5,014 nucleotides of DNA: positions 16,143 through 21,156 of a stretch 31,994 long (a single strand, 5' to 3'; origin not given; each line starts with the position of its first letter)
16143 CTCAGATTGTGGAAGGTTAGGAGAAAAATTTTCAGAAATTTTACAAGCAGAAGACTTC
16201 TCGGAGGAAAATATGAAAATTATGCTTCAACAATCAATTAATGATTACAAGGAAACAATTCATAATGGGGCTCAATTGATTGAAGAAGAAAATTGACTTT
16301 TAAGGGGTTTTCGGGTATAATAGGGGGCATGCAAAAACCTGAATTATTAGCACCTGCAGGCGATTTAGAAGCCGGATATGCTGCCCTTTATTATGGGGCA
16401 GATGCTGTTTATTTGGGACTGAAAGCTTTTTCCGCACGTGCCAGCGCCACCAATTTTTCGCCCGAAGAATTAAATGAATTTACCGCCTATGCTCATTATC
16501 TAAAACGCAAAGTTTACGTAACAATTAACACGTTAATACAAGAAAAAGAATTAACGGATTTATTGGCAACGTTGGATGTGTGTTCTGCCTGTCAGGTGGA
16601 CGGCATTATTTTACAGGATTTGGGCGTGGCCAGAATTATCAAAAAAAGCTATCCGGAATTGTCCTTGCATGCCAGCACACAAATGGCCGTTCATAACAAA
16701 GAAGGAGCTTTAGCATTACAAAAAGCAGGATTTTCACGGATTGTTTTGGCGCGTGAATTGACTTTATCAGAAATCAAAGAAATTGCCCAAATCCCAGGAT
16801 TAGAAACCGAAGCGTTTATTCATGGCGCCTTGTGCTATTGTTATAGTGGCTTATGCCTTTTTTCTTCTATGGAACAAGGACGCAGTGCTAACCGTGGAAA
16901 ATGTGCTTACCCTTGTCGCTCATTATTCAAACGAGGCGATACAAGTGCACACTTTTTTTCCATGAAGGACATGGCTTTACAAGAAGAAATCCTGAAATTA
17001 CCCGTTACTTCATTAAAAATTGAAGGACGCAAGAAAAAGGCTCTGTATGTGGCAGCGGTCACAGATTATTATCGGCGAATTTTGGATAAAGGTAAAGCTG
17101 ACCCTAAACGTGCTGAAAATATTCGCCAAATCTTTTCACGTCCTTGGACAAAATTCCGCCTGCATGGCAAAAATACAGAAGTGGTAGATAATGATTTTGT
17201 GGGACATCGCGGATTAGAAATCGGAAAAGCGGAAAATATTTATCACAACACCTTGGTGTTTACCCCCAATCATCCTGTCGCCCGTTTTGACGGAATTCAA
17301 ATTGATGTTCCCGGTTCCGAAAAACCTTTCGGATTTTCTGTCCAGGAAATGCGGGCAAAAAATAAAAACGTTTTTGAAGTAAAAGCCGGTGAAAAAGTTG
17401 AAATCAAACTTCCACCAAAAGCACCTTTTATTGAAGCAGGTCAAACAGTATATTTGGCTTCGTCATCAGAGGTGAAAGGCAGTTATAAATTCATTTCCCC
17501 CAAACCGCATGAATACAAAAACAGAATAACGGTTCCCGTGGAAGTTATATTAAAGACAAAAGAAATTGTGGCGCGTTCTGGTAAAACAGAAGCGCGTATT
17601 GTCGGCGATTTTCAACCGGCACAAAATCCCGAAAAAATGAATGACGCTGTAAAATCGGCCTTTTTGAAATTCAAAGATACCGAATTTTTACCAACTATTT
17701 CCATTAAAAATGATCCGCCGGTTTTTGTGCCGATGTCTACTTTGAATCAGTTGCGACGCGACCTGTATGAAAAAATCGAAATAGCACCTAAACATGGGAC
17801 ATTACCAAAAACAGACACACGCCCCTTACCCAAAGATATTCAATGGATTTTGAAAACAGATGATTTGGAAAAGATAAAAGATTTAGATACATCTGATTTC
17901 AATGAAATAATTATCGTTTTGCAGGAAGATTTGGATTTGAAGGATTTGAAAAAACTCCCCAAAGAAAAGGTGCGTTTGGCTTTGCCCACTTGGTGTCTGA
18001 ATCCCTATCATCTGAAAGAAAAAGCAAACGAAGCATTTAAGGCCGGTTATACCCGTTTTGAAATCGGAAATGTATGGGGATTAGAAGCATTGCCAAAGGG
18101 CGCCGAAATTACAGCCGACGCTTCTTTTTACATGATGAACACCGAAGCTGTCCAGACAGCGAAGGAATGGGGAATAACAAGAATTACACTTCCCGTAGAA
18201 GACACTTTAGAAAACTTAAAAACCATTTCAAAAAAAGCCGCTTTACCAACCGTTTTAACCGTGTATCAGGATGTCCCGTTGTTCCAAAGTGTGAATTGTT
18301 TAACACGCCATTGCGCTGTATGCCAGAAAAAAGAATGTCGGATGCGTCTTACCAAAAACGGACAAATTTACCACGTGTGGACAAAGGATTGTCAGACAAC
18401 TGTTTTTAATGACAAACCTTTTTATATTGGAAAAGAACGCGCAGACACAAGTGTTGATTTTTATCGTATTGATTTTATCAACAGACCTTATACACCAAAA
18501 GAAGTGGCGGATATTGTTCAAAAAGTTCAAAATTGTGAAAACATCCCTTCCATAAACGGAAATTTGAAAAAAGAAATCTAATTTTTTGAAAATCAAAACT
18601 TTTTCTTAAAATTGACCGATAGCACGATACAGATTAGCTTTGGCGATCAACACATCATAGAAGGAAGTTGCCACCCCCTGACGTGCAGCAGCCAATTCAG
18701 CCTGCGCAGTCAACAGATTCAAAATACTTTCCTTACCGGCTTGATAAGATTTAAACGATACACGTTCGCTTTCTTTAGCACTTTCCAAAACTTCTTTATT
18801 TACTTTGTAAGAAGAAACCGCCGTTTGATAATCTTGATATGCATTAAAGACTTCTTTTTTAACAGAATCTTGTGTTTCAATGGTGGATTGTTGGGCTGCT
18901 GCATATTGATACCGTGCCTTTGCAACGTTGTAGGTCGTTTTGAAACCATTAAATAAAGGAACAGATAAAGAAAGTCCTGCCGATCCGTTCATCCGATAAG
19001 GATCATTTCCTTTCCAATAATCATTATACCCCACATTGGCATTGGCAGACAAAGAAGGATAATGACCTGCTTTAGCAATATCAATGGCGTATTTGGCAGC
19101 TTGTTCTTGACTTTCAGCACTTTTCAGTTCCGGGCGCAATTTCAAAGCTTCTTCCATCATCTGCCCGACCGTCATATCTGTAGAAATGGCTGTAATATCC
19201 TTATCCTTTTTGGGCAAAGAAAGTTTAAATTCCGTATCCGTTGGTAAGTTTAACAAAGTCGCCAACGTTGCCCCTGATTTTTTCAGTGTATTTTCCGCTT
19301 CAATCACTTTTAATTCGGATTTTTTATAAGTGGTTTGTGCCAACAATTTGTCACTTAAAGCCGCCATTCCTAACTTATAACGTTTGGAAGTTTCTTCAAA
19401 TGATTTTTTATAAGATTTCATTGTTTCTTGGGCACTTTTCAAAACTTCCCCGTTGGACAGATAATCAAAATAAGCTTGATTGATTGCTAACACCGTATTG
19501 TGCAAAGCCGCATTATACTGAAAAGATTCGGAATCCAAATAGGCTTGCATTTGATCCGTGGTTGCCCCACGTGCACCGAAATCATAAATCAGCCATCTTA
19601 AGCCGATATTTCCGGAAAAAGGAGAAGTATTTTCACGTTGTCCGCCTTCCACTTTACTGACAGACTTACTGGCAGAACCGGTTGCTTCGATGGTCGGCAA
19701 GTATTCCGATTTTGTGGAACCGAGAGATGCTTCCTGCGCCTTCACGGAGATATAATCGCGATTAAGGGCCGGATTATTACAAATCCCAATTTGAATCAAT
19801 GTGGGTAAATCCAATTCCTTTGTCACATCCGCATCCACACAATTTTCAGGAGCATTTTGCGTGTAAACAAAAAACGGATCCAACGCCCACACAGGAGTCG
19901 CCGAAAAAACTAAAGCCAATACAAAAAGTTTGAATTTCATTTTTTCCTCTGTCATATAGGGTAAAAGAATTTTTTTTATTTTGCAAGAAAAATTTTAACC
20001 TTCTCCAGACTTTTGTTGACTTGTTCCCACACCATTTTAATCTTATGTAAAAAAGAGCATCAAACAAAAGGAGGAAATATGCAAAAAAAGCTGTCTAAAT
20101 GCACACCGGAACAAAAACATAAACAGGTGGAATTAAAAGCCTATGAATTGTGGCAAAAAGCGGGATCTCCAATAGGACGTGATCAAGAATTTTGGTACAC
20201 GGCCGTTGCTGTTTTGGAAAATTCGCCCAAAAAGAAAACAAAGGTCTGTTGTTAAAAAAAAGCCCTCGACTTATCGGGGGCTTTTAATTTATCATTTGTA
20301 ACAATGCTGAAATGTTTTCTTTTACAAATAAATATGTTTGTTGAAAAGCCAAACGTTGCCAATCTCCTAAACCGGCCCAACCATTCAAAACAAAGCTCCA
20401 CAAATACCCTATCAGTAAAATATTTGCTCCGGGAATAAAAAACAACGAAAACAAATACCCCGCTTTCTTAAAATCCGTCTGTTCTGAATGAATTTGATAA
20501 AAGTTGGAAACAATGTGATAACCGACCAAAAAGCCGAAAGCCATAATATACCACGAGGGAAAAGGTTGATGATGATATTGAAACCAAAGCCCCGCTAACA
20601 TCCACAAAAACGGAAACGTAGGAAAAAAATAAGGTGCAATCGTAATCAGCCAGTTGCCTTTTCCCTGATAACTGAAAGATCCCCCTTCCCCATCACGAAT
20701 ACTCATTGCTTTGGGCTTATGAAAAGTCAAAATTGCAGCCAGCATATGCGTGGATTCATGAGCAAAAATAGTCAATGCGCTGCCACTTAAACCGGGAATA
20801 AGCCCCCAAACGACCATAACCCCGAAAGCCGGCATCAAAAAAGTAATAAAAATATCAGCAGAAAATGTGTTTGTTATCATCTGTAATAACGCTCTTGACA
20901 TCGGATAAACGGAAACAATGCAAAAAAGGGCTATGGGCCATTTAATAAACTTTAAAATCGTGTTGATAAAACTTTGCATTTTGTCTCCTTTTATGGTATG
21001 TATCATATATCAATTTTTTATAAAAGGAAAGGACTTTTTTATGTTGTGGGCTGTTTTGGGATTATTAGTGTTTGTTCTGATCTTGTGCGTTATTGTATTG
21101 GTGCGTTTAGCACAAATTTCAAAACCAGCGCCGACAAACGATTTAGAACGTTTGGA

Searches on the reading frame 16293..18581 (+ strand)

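Call 83: search_protein_families(library=pfam, proteins=[window:16293-18581:+], max_evalue=0.00001)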
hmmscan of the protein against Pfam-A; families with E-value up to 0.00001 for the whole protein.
window:16293-18581:+ (762 aa): 2 families
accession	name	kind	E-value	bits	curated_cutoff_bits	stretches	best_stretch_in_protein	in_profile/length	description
PF01136.24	Peptidase_U32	-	3.9e-69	232.9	22.4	1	92-294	6-231/233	Peptidase family U32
PF12392.13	DUF3656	-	8.1e-12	46.2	22.1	1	407-496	20-105/109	Collagenase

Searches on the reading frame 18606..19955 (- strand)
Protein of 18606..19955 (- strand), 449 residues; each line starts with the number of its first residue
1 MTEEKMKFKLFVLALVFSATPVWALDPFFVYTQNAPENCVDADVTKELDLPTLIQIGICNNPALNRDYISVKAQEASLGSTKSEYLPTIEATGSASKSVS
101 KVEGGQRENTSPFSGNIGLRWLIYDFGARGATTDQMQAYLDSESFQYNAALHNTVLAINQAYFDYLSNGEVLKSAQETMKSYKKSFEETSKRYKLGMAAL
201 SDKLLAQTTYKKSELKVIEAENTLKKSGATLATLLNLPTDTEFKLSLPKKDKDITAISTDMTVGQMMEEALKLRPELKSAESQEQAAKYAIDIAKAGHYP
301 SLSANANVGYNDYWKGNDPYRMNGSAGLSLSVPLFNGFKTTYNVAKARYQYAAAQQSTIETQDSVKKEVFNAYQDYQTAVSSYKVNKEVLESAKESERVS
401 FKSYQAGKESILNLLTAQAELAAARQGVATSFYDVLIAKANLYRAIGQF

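Call 83: search_protein_families(library=pfam, proteins=[window:18606-19955:-], max_evalue=0.00001)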
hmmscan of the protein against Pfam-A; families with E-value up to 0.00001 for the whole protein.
window:18606-19955:- (449 aa): 1 family
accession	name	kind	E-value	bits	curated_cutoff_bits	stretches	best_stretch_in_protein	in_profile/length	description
PF02321.23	OEP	-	6.4e-62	209.1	22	2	265-447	3-187/187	Outer membrane efflux protein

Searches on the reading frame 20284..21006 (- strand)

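Call 83: search_protein_families(library=pfam, proteins=[window:20284-21006:-], max_evalue=0.00001)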
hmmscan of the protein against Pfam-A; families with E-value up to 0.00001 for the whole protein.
window:20284-21006:- (240 aa): 1 family
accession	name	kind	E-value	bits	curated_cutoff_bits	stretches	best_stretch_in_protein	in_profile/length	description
PF13398.12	Peptidase_M50B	-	8.2e-08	32.6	26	1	76-170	21-116/201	Peptidase M50B-like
